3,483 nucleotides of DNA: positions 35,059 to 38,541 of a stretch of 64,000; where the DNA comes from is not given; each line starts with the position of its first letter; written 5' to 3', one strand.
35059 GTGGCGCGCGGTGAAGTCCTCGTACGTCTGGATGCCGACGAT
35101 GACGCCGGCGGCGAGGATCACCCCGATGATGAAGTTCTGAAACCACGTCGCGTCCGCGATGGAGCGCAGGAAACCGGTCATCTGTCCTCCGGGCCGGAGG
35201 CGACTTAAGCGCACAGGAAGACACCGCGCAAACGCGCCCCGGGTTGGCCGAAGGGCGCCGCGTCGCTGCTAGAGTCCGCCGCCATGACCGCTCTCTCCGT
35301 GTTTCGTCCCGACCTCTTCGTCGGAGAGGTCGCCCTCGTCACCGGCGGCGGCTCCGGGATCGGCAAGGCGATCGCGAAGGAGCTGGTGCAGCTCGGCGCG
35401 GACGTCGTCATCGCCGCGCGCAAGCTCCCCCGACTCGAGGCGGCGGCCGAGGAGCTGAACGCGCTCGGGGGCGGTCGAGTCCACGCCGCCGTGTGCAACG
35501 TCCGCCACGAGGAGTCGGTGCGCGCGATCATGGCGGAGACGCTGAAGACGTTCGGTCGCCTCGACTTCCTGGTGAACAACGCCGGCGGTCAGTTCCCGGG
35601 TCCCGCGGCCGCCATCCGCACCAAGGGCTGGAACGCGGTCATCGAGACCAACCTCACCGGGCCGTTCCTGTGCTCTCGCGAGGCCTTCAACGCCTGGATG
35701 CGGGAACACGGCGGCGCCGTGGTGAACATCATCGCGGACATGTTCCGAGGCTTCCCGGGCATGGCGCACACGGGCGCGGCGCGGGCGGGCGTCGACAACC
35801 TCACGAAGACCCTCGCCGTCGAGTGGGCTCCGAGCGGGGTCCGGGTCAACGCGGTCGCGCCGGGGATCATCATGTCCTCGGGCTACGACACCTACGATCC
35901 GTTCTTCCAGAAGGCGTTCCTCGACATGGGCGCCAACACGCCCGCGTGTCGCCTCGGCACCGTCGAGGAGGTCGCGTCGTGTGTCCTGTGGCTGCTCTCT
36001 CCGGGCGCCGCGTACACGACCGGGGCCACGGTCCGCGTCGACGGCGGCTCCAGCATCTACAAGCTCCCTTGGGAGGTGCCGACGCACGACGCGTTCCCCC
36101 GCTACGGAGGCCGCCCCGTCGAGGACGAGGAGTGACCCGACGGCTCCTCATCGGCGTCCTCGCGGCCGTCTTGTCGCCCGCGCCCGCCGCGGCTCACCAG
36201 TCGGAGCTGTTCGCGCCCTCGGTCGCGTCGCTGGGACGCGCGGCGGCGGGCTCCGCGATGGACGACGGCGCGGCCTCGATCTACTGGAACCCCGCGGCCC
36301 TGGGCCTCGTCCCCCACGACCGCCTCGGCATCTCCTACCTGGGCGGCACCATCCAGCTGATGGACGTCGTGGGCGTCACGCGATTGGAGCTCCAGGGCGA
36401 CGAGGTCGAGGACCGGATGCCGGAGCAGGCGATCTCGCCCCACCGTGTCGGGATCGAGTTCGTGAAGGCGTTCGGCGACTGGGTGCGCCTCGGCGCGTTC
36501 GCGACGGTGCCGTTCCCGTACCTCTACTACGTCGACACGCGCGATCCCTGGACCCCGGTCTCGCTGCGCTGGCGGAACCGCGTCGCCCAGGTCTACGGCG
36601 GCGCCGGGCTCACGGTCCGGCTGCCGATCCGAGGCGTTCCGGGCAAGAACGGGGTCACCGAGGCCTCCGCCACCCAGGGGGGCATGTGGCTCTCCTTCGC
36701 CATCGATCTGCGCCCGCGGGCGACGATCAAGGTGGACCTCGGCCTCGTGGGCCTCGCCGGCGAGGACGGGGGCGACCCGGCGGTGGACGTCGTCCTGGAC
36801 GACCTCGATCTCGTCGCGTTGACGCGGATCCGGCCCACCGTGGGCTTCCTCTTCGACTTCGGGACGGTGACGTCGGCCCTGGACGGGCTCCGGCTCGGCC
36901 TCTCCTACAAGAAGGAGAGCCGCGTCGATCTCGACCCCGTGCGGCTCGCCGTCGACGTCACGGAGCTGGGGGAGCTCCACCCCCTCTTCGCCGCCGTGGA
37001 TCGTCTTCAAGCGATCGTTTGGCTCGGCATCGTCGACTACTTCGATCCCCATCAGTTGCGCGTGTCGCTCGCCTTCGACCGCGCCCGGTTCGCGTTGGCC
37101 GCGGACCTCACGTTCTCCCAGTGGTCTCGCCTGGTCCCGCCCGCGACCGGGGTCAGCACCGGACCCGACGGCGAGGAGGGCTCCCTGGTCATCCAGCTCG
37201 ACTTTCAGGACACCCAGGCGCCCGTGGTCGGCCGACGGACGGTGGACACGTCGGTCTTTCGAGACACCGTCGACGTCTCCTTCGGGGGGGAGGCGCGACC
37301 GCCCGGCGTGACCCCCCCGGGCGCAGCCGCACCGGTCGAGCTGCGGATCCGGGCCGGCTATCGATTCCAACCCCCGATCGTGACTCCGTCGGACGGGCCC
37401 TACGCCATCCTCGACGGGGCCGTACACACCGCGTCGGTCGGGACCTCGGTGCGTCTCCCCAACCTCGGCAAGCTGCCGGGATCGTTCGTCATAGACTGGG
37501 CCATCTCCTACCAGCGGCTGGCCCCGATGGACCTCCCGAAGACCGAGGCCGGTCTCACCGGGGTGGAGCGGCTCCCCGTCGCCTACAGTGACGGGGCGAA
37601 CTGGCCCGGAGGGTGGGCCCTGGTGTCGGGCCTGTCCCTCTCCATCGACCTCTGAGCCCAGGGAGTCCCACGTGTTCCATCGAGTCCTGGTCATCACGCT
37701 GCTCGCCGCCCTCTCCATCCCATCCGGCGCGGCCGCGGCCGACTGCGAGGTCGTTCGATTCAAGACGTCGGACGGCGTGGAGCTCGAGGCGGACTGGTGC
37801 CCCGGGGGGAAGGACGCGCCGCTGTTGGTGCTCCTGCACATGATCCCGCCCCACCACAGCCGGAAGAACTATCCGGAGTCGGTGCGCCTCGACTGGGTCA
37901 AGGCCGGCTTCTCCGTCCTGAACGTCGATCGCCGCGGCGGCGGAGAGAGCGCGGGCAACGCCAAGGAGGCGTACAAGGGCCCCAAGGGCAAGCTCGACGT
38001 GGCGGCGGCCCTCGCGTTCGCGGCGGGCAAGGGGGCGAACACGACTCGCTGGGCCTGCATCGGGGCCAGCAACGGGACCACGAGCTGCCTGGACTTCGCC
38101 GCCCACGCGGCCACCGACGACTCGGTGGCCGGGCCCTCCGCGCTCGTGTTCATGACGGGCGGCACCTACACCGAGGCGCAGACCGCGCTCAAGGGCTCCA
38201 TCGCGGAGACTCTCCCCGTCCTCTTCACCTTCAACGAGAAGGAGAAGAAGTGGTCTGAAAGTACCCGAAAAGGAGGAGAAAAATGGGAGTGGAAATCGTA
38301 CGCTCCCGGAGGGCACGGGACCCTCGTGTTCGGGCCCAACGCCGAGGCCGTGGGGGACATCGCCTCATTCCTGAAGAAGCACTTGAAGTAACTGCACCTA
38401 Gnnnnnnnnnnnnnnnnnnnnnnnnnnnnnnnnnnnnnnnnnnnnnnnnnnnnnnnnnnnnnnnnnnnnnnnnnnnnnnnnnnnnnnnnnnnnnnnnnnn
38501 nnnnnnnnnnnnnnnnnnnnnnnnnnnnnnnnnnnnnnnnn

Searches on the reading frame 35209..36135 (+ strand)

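Call 70: search_protein_families(library=pfam, proteins=[window:35209-36135:+], max_evalue=0.00001)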
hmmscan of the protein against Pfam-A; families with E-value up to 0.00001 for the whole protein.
window:35209-36135:+ (308 aa): 4 families
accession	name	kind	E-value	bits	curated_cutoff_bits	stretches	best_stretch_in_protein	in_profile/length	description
PF13561.12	adh_short_C2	-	1e-56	192.6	27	1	49-281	6-235/236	Enoyl-(Acyl carrier protein) reductase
PF00106.31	adh_short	-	2.1e-50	171.4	26.6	1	41-222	2-183/195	short chain dehydrogenase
PF23441.1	SDR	-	3e-08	33.8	27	1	42-281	10-255/258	SDR-like rossmann domain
PF08659.16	KR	-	3.2e-08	34.1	22.6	1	42-150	3-114/180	KR domain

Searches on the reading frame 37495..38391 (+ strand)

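Call 70: search_protein_families(library=pfam, proteins=[window:37495-38391:+], max_evalue=0.00001)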
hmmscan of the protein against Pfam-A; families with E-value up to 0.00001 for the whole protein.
window:37495-38391:+ (298 aa): 1 family
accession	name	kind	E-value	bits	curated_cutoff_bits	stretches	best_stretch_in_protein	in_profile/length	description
PF02129.25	Peptidase_S15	-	8.7e-06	26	23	1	93-204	1-115/262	X-Pro dipeptidyl-peptidase (S15 family)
